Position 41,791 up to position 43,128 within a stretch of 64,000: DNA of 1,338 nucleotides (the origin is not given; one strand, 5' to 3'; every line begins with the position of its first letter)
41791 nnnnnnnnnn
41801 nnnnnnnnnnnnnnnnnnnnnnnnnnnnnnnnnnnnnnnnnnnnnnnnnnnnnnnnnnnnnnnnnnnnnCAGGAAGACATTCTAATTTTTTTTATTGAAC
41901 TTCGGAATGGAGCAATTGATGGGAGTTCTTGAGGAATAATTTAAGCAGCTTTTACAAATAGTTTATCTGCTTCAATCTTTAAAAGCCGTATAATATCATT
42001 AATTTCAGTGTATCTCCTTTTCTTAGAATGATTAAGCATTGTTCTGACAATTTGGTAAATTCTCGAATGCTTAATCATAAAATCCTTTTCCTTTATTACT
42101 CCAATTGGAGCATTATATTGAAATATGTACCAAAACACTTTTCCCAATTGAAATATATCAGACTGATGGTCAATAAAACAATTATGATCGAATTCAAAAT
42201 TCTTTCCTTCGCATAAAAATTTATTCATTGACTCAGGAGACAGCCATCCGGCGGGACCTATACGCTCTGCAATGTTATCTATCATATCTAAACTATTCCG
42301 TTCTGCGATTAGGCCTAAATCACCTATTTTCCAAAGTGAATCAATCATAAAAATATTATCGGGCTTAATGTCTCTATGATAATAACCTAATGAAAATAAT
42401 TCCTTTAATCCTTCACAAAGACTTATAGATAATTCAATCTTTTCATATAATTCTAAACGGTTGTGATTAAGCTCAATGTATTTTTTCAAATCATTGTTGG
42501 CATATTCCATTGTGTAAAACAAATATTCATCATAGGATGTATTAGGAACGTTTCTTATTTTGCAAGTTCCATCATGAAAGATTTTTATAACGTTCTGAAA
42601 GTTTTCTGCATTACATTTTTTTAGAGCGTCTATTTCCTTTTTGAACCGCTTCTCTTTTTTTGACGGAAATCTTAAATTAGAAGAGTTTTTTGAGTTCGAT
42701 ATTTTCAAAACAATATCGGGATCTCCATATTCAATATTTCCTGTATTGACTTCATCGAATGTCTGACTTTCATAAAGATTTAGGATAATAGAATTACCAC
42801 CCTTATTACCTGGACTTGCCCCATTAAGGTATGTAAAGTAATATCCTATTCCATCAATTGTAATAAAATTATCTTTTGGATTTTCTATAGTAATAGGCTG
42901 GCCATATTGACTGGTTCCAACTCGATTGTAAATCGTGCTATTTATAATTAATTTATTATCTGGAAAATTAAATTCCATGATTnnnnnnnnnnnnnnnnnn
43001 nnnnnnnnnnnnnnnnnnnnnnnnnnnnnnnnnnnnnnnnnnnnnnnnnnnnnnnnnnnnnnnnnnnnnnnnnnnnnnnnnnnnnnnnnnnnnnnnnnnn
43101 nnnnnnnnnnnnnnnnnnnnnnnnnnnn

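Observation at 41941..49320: Ssp-like phosphorothioation operon whose effector is a DUF262-only protein plus a protein kinase, not SspE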

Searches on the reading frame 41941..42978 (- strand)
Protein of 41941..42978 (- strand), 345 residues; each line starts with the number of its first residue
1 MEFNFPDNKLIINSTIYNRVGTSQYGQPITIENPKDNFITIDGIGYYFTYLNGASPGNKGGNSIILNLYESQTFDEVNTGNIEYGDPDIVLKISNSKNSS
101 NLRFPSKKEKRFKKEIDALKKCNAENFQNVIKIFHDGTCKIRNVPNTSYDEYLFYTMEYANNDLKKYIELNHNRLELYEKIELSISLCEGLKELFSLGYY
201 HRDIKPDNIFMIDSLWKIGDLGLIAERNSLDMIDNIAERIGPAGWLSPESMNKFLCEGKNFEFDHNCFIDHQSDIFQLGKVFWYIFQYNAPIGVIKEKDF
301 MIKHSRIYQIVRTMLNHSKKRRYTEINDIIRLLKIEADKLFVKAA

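Call 3: search_protein_families(library=pfam, proteins=[window:41941-42978:-], max_evalue=0.01)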
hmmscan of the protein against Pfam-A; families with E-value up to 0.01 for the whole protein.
window:41941-42978:- (345 aa): 2 families
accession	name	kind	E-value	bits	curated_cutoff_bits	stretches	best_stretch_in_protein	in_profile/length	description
PF00069.31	Pkinase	-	1.2e-18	67.9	31.7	1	102-323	35-229/263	Protein kinase domain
PF07714.23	PK_Tyr_Ser-Thr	-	1.9e-15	57.3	23.1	1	106-304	42-217/258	Protein tyrosine and serine/threonine kinase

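Call 4: search_protein_families(library=padloc, proteins=[window:41941-42978:-], max_evalue=0.01)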
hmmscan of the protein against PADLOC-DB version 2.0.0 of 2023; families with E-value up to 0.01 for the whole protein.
window:41941-42978:- (345 aa): 30 families (the best 25 are shown)
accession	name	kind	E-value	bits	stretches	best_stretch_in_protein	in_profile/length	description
PDLC04138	mad6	-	1.9e-22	78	1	107-304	94-268/659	mads_6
PDLC04780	PDC-M71A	-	1.2e-17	62.3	1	96-298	65-257/352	-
PDLC04047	PD-T4-6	-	1.5e-16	58.4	1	93-296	43-216/327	-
PDLC02375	Stk2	-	9.5e-16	55.6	1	108-333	163-351/500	-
PDLC04042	PD-T4-6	-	1.1e-15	56.1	1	107-305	51-225/292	-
PDLC03920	MkoA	-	5.1e-14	49.5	1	107-338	50-279/1112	-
PDLC04060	PD-T4-6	-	9e-14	49.2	1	109-286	52-203/486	-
PDLC04053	PD-T4-6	-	1.2e-13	49.3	1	109-283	53-202/311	-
PDLC04055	PD-T4-6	-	6.1e-12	43.1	1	132-339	126-320/496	-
PDLC04057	PD-T4-6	-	7.1e-12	43.1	1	127-251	59-182/443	-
PDLC04049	PD-T4-6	-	2.7e-11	41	1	107-213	52-149/442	-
PDLC04056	PD-T4-6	-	8.4e-11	39.6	1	107-299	45-217/415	-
PDLC04059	PD-T4-6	-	8.7e-11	39.5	1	109-216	50-147/433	-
PDLC04058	PD-T4-6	-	3e-10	37.8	1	89-301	40-231/460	-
PDLC04048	PD-T4-6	-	1.1e-09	36.2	1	117-286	53-206/354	-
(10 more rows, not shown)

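Call 5: search_protein_families(library=ncbifam, proteins=[window:41941-42978:-], max_evalue=0.01)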
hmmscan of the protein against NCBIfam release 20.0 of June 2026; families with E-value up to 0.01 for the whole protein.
window:41941-42978:- (345 aa): 6 families
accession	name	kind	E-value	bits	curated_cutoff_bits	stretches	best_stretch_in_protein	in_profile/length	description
NF033483.0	PknB_PASTA_kin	equivalog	1.7e-11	43.8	450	1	109-253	51-182/563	Stk1 family PASTA domain-containing Ser/Thr kinase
NF047741.1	antiphage_MADS6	equivalog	1e-05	24.3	460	1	141-212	261-334/612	methylation-associated defense system protein kinase MAD6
NF043056.1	T4SS_LegK1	equivalog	0.00018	20.2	550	1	171-254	181-264/516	Dot/Icm T4SS effector kinase LegK1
NF038150.1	lanthi_synth_IV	equivalog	0.0015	16.9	650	1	164-320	280-424/851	class IV lanthionine synthetase LanL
NF058632.1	SerThrKinPrkT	equivalog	0.0017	17.4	280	1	146-215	88-154/322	serine/threonine protein kinase PrkT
NF033442.0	BREX_PglW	equivalog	0.0033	15.1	990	0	108-210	551-641/1391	BREX system serine/threonine kinase PglW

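Call 10: find_homologous_proteins(query=window:41941-42978:-)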
Query window:41941-42978:- (345 aa): 839 proteins with E <= 0.001 among 2726 candidates; the best 120 are listed.
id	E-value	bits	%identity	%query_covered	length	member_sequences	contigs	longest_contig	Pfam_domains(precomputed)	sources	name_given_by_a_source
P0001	3.7e-232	788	100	100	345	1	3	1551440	PF07714.24,PF00069.32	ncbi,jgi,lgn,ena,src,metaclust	metaclust:\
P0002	1.8e-149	516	67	99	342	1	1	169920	PF07714.24,PF00069.32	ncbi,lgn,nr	ncbi:MAG TPA: protein kinase [Bacteroidia bacterium]|nr:protein kinase [Bacteroidia bacterium]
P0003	1.5e-148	513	67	100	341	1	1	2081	PF07714.24,PF00069.32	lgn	-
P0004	7.8e-148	510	66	100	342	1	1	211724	PF07714.24,PF00069.32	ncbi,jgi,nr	ncbi:MAG: serine/threonine protein kinase [Bacteroidota bacterium]|jgi:serine/threonine protein kina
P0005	5.8e-140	484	63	100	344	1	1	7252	PF07714.24,PF00069.32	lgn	-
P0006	8.5e-140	484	60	100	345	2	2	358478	PF07714.24,PF00069.32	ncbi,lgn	-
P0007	3.2e-139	482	63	100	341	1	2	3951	PF07714.24,PF00069.32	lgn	-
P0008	1.2e-138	480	62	100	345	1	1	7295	PF07714.24,PF00069.32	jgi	jgi:serine/threonine protein kinase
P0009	1.9e-138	479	63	99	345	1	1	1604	PF07714.24,PF00069.32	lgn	-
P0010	2.7e-137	476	61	100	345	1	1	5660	PF07714.24,PF00069.32,PF14531.13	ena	-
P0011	2.9e-135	469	60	100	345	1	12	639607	PF07714.24,PF00069.32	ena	-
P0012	1.2e-131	457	60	99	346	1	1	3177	PF07714.24,PF00069.32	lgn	-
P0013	2.6e-130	453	59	100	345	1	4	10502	PF07714.24,PF00069.32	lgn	-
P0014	3.7e-130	452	60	100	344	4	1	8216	PF07714.24,PF00069.32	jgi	jgi:serine/threonine protein kinase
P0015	3.9e-130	452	59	100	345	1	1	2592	PF07714.24,PF00069.32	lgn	-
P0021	2.7e-127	443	60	99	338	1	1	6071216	PF07714.24,PF00069.32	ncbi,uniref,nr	ncbi:protein kinase domain-containing protein [Dyadobacter sandarakinus]|uniref:Protein kinase n=1 T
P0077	4.1e-109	383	57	97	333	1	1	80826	PF07714.24,PF00069.32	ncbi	ncbi:protein kinase [Empedobacter falsenii]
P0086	6.4e-108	379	55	96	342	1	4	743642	PF07714.24,PF00069.32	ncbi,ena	ncbi:protein kinase domain-containing protein [Aquimarina sp. M1]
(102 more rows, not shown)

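Call 13: find_related_loci(query=window:41941-42978:-, collection=genome_contigs, flank=10000)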
Query window:41941-42978:- (345 aa) in genome_contigs; peptide patterns used: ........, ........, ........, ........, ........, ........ (x = any residue, [..] = any of these).
242 stretches matched a pattern; 33 encode a relative of the query (tblastn E <= 1e-3); 33 distinct loci.
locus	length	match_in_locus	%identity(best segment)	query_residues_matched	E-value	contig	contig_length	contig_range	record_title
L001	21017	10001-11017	67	1-342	1e-152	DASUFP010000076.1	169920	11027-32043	MAG TPA_asm: Bacteroidia bacterium isolate SMAG_U1382 k141_1048864, whole genome shotgun sequence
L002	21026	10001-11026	66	1-345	1e-151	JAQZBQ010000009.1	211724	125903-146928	MAG: Bacteroidota bacterium isolate C_No_T20_C_bin.136 scaffold_76, whole genome shotgun sequence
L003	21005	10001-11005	58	1-340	7e-122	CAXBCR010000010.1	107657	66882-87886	MAG TPA_asm: uncultured Flavobacteriales bacterium isolate ERR2762106_binner13_Refined_50 genome assembly, contig: ERZ34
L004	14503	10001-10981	58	1-334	2e-121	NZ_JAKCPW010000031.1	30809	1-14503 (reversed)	Dyadobacter sp. CY261 Scaffold29_1, whole genome shotgun sequence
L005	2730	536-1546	54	1-341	2e-107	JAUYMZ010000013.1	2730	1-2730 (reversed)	MAG: Bacteroidota bacterium isolate C3_concoct.bin.81 C3_k141_16238, whole genome shotgun sequence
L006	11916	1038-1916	46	36-334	4e-82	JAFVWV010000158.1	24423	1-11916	MAG: Bacteroidales bacterium isolate RGIG5467 Sheep_Colon-5__c797538, whole genome shotgun sequence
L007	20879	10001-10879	46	36-334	4e-82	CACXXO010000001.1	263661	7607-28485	MAG: uncultured Bacteroidetes bacterium isolate RUG11699 genome assembly, contig: RUG11699_asm_1, whole genome shotgun s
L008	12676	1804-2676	46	36-330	2e-79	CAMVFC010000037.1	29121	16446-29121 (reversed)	MAG TPA_asm: uncultured Prevotellaceae bacterium isolate SRR8387715_bin.78_metaWRAP_v1.3_MAG genome assembly, contig: ER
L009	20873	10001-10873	46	36-330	2e-79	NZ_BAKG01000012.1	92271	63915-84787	Prevotella dentasini JCM 15908, whole genome shotgun sequence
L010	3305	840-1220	28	151-291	2e-11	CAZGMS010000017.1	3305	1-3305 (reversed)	MAG TPA_asm: uncultured Nitrospirales bacterium isolate binchicken_co169_220 genome assembly, contig: k99_391701, whole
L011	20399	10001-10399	29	154-291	1e-10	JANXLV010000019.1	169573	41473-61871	MAG: Myxococcales bacterium isolate 336R_concoct_307_sub 336R_k141_2169774, whole genome shotgun sequence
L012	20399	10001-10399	30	154-291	3e-10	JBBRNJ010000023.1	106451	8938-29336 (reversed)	MAG: Polyangiales bacterium isolate La1_metabat2.153 LA1C_B2.153_k141_3297867L_106451_cov_14.8235, whole genome shotgun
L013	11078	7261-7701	23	122-286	9e-10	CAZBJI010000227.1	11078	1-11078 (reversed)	MAG TPA_asm: uncultured Polyangiaceae bacterium isolate SRP287453_co1_312 genome assembly, contig: NODE_11285_length_110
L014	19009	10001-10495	23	110-291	2e-9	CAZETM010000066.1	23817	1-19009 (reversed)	MAG TPA_asm: uncultured Polyangium sp. isolate binchicken_co186_95 genome assembly, contig: NODE_2420_length_23817_cov_6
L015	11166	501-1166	27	110-345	9e-14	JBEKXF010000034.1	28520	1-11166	MAG: Candidatus Aminicenantales bacterium isolate SPRUCE 645 SPRUCE_645_34, whole genome shotgun sequence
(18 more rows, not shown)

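Call 22: search_protein_families(library=padloc, proteins=[L009:1298-3541:+, L009:3771-5279:+, L009:6518-7714:+, L009:10916-11503:+, L009:11503-12588:+, L007:3445-5805:+, L007:6028-8193:+, L007:8207-8815:+, L007:11047-15351:+, L007:500-1678:+], max_evalue=0.001)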
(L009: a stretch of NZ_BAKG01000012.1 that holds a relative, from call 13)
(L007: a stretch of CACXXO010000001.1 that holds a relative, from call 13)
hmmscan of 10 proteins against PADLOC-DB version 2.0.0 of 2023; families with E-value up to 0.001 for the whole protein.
L009:1298-3541:+ (747 aa): 18 families
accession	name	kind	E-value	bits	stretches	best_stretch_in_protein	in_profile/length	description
PDLC02706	PbeA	-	0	1058.2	1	13-737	3-722/722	PbeA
PDLC02707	PbeA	-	1.3e-184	613.5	1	12-724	10-666/672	PbeA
PDLC02704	PbeA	-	9.2e-171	567.7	1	12-723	9-678/682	PbeA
PDLC02703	PbeA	-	2.6e-73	245.7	2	12-562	9-516/626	PbeA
PDLC02705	PbeA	-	2e-53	179.6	2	7-532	5-508/691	PbeA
PDLC03597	REase_MTase_IIG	-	8.4e-12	41.5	2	630-691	551-612/1646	Type IIG restriction enzyme-methyltransferase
PDLC01763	Cas3b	-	5.7e-09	33.2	1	72-341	62-317/762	-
PDLC03049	REase_I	-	3.8e-08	29.8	1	271-479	167-357/807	Type I restriction enzyme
PDLC01439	typeIV_DinG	-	1.2e-07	28.8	0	286-336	33-78/575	CAS-IV-A; associated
PDLC03659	mREase_IV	-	2.7e-07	26.8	1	617-686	496-565/945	Type IV methyl-directed restriction enzyme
PDLC03647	REase_III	-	2.4e-05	20.7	1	293-329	91-127/989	Type III restriction enzyme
PDLC01765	Cas3c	-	0.00016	18.8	1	286-374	180-260/612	-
PDLC00938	Cas3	-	0.00017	18.9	0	296-356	8-67/358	CRISPR-associated helicase Cas3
PDLC01533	Cas3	-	0.00021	17.8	0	607-681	526-597/897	CAS-I; effector_G3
PDLC04556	PDC-M27C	-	0.00021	17.7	1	285-346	52-113/892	-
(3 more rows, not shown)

L009:3771-5279:+ (502 aa): 44 families (the best 25 are shown)
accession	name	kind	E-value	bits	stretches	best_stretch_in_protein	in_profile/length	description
PDLC02739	PbeC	-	5.9e-18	62.9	1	1-497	1-468/644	PbeC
PDLC02714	PbeC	-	8e-18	62.6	1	1-494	1-474/651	PbeC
PDLC02741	PbeC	-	5.1e-15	53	1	1-493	1-462/644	PbeC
PDLC03859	LmuB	-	1.6e-13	48.7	1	1-488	3-464/611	-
PDLC00069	GajA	-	7.8e-13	45.7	1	1-83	1-82/687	AAA ATPase domain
PDLC03865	LmuB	-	2.3e-12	44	1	1-477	1-464/1007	-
PDLC02730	PbeC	-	4.9e-12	43.4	2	1-114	1-122/651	PbeC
PDLC02979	AriA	-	1.9e-11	42.4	1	1-324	1-265/373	-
PDLC00298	PtuA1|PtuA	-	2.9e-10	37.8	1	1-47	1-46/423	AAA ATPase domain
PDLC00091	GajA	-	7.3e-10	36.3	1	1-85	1-85/627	AAA ATPase domain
PDLC02750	PbeC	-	7.3e-10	36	1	1-275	1-276/629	PbeC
PDLC00096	GajA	-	2.9e-09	34.2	1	1-84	1-83/630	AAA ATPase domain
PDLC00277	PtuA1|PtuA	-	3.1e-09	34.6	1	1-95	1-97/423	AAA ATPase domain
PDLC03861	LmuB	-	4.9e-09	32.7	1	3-90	210-296/1213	-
PDLC00090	GajA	-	5.1e-09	33.4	1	1-55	1-55/659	AAA ATPase domain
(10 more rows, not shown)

L009:6518-7714:+ (398 aa): 0 families

L009:10916-11503:+ (195 aa): 0 families

L009:11503-12588:+ (361 aa): 0 families

L007:3445-5805:+ (786 aa): 34 families (the best 25 are shown)
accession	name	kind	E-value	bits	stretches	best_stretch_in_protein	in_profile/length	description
PDLC02706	PbeA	-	0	1055.7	1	25-770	1-722/722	PbeA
PDLC02707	PbeA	-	2.1e-186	619.5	1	35-761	19-670/672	PbeA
PDLC02704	PbeA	-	9.1e-174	577.6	1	36-759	19-681/682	PbeA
PDLC02703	PbeA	-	2.4e-75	252.4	2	37-630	20-553/626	PbeA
PDLC02705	PbeA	-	7.7e-52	174.4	3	306-548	249-484/691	PbeA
PDLC03597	REase_MTase_IIG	-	1.9e-15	53.5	2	664-727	552-615/1646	Type IIG restriction enzyme-methyltransferase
PDLC03051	REase_MTase_I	-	1.6e-10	36.8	2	306-451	177-330/1591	Type I restriction enzyme-methyltransferase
PDLC01439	typeIV_DinG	-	1.1e-09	35.5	1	293-370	4-77/575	CAS-IV-A; associated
PDLC03049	REase_I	-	2.2e-09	33.9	1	306-719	167-538/807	Type I restriction enzyme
PDLC01710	Cas3a1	-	6.6e-09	32.8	1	279-396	170-298/745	Cas3_1_CAS-I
PDLC01763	Cas3b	-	1e-08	32.4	1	309-381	248-322/762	-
PDLC04986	PDC-S28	-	8.9e-08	28.9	1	307-380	35-109/831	-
PDLC03659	mREase_IV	-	1.5e-07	27.7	1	652-720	498-566/945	Type IV methyl-directed restriction enzyme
PDLC02193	PLD_Helicase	-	3e-07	27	1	25-187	4-154/905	-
PDLC02842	DpdE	-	3.1e-07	26.4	1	308-447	703-836/1176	DpdE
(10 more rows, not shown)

L007:6028-8193:+ (721 aa): 40 families (the best 25 are shown)
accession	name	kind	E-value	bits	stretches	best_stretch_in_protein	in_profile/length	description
PDLC03859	LmuB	-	2.9e-17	61.1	1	1-677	3-585/611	-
PDLC02741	PbeC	-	1.3e-16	58.3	1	1-530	1-503/644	PbeC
PDLC02714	PbeC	-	1.1e-15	55.6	1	1-281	1-289/651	PbeC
PDLC02730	PbeC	-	8e-14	49.3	1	1-281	1-298/651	PbeC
PDLC02979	AriA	-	1.5e-12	46.1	1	1-282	1-265/373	-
PDLC02722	PbeC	-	7.7e-11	39.3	1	1-275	1-258/643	PbeC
PDLC00278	PtuA1|PtuA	-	9.6e-10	36.3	1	1-107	1-108/436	AAA ATPase domain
PDLC00298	PtuA1|PtuA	-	1.7e-09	35.3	1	1-47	1-46/423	AAA ATPase domain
PDLC00090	GajA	-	2.1e-09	34.7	1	1-85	1-85/659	AAA ATPase domain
PDLC03868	LmuB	-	5.9e-09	32.8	1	4-52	7-57/1035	-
PDLC00271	PtuA1|PtuA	-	7.1e-09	33.7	1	1-105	1-105/421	AAA ATPase domain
PDLC00091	GajA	-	2.1e-08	31.4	1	1-91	1-90/627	AAA ATPase domain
PDLC03861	LmuB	-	4e-08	29.7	1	2-45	209-252/1213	-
PDLC00310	PtuA1|PtuA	-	4.6e-08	30.6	1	1-105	1-105/443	AAA ATPase domain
PDLC00277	PtuA1|PtuA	-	5.5e-08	30.4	1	1-84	1-83/423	AAA ATPase domain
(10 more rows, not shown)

L007:8207-8815:+ (202 aa): 0 families

L007:11047-15351:+ (1434 aa): 5 families
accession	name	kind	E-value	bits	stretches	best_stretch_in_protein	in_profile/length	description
PDLC04700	PDC-M54A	-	4.5e-07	25.2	1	225-555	318-677/1657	-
PDLC04476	PDC-M16A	-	0.0001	18.9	1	215-256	16-57/691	-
PDLC02398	Aga_REase-PNTD1-PNTD2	-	0.00019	18.5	1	49-144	37-127/429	Class I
PDLC04702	PDC-M54A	-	0.00023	16.7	1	227-351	320-440/1621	-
PDLC04791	PDC-S01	-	0.00028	17.7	1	212-304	7-95/395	-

L007:500-1678:+ (392 aa): 93 families (the best 25 are shown)
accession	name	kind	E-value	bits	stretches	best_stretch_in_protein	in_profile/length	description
PDLC04570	PDC-M31A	-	4.7e-71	238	1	1-390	1-394/395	-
PDLC04541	PDC-M25A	-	9.5e-28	95.3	1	1-372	1-346/380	-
PDLC02979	AriA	-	3.5e-24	84.3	1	1-336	1-373/373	-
PDLC04178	HEC-01A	-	5.7e-24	82.9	1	2-366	9-358/399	-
PDLC04182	HEC-01A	-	1.3e-23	81.6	2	143-386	164-401/406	-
PDLC04176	HEC-01A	-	7e-23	79.6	1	2-389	3-370/371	-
PDLC04183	HEC-01A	-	1.3e-22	78.5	2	143-387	160-400/402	-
PDLC04392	PDC-M07A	-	3.8e-22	76.9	2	1-43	1-43/432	-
PDLC04393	PDC-M07A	-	5.1e-22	76.5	2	1-43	1-43/435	-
PDLC04389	PDC-M07A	-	2.2e-21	74.4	2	289-365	324-400/443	-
PDLC04175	HEC-01A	-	8.1e-21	72.5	1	2-389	6-362/363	-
PDLC03878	NsnB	-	1.2e-20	72.6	1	1-346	1-291/345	-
PDLC04391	PDC-M07A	-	1.4e-20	71.7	2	112-365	138-378/412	-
PDLC02980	AriA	-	7.9e-20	70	1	23-337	1-304/304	-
PDLC04177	HEC-01A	-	1.7e-18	64.8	2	164-387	173-390/393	-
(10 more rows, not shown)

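Call 23: search_protein_families(library=pfam, proteins=[L009:1298-3541:+, L009:3771-5279:+, L009:6518-7714:+, L009:10916-11503:+, L009:11503-12588:+, L007:3445-5805:+, L007:6028-8193:+, L007:8207-8815:+, L007:11047-15351:+, L007:500-1678:+], max_evalue=0.001)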
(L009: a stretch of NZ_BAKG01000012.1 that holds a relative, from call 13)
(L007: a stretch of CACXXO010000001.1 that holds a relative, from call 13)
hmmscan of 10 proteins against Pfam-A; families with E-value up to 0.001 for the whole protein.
L009:1298-3541:+ (747 aa): 7 families
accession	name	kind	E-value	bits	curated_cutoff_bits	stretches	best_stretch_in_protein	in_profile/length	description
PF04851.21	ResIII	-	1.9e-26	93.4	22.5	1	272-440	4-164/164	Type III restriction enzyme, res subunit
PF00270.35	DEAD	-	1.4e-14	54.6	26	1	274-442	2-164/167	DEAD/DEAH box helicase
PF00271.37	Helicase_C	-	8e-14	52.3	23.5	1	615-674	50-109/110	Helicase conserved C-terminal domain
PF18766.7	SWI2_SNF2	-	9.6e-12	45.5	26.7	1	284-496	14-208/221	SWI2/SNF2 ATPase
PF00176.29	SNF2-rel_dom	-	1.9e-09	37.5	24.9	1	283-438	13-163/290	SNF2-related domain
PF16203.11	ERCC3_RAD25_C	-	2.4e-05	24.2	27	1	615-680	90-157/248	ERCC3/RAD25/XPB C-terminal helicase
PF13091.12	PLDc_2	-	0.00037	20.8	27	1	33-177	10-117/132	PLD-like domain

L009:3771-5279:+ (502 aa): 3 families
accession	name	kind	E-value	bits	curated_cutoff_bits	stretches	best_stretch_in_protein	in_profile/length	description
PF13476.12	AAA_23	-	2.1e-18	68.1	27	1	5-212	1-193/201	AAA domain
PF13175.12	AAA_15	-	2.7e-14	54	32.1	1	1-316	1-266/374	AAA ATPase domain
PF02463.25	SMC_N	-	5.3e-11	42.8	40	1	3-89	2-89/220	RecF/RecN/SMC N terminal domain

L009:6518-7714:+ (398 aa): 1 family
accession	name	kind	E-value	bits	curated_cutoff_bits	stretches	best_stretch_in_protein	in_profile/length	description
PF00249.37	Myb_DNA-binding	-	7.3e-06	26.4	24.4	1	356-395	3-44/46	Myb-like DNA-binding domain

L009:10916-11503:+ (195 aa): 1 family
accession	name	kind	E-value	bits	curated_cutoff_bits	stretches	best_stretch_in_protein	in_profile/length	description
PF02091.20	tRNA-synt_2e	-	0.00097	18.9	27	0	31-138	156-254/278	Glycyl-tRNA synthetase alpha subunit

L009:11503-12588:+ (361 aa): 0 families

L007:3445-5805:+ (786 aa): 7 families
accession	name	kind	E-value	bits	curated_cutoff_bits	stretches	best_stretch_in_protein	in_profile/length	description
PF04851.21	ResIII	-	1.7e-28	100.1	22.5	1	307-474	4-164/164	Type III restriction enzyme, res subunit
PF00270.35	DEAD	-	2.7e-17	63.5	26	1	309-476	2-164/167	DEAD/DEAH box helicase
PF00271.37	Helicase_C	-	3.8e-13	50.1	23.5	1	639-707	39-109/110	Helicase conserved C-terminal domain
PF00176.29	SNF2-rel_dom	-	1.2e-11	44.7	24.9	1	318-472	13-163/290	SNF2-related domain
PF18766.7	SWI2_SNF2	-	6.9e-11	42.6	26.7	1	315-527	10-203/221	SWI2/SNF2 ATPase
PF16203.11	ERCC3_RAD25_C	-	0.00022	21.1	27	1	647-712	87-156/248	ERCC3/RAD25/XPB C-terminal helicase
PF13091.12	PLDc_2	-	0.00034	20.9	27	1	127-194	58-118/132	PLD-like domain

L007:6028-8193:+ (721 aa): 6 families
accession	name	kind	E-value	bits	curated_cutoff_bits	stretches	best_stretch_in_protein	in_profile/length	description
PF13476.12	AAA_23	-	2.9e-17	64.4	27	1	6-272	2-200/201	AAA domain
PF13175.12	AAA_15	-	1.4e-12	48.4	32.1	1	1-341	1-192/374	AAA ATPase domain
PF13555.12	AAA_29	-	9.3e-05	22.5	27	1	5-48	3-46/61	P-loop containing region of AAA domain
PF13304.12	AAA_21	-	0.00018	22.1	27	1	26-52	1-26/304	AAA domain, putative AbiEii toxin, Type IV TA system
PF02463.25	SMC_N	-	0.00023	21.1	40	1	3-112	2-111/220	RecF/RecN/SMC N terminal domain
PF09818.15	ABC_ATPase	-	0.00076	19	23.2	0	20-45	75-100/283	P-loop domain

L007:8207-8815:+ (202 aa): 0 families

L007:11047-15351:+ (1434 aa): 8 families
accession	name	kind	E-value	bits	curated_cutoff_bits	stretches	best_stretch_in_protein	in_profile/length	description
PF00004.35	AAA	-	3.4e-07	31.2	21.2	1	227-341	1-112/131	ATPase family associated with various cellular activities (AAA)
PF13191.12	AAA_16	-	7.3e-07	30.3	32.6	1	206-271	7-66/167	AAA ATPase domain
PF13401.12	AAA_22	-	5.4e-06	27.2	27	1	225-314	6-109/130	AAA domain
PF24883.2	NPHP3_N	-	6.8e-06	26.8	24.8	0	222-255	20-53/164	Nephrocystin 3, N-terminal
PF12775.13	AAA_7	-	3.5e-05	23.9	25.8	1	226-300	35-111/181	P-loop containing dynein motor region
PF25199.1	nSTAND_NTPase5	-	6.6e-05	23.2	34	1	201-307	18-121/145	Novel STAND NTPase 5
PF01637.24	ATPase_2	-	0.00019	21.7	33.2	1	214-313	10-113/225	ATPase domain predominantly from Archaea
PF05673.19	DUF815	-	0.00055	19.6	23.8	0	211-264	40-93/249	Protein of unknown function (DUF815)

L007:500-1678:+ (392 aa): 4 families
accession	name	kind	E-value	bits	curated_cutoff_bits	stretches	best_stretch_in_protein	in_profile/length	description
PF13304.12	AAA_21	-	9.8e-19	69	27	1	23-337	1-304/304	AAA domain, putative AbiEii toxin, Type IV TA system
PF13175.12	AAA_15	-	1.2e-16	61.7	32.1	1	1-335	1-373/374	AAA ATPase domain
PF02463.25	SMC_N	-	1.3e-10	41.6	40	1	1-44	1-49/220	RecF/RecN/SMC N terminal domain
PF13476.12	AAA_23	-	2.2e-09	38.7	27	1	5-231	2-168/201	AAA domain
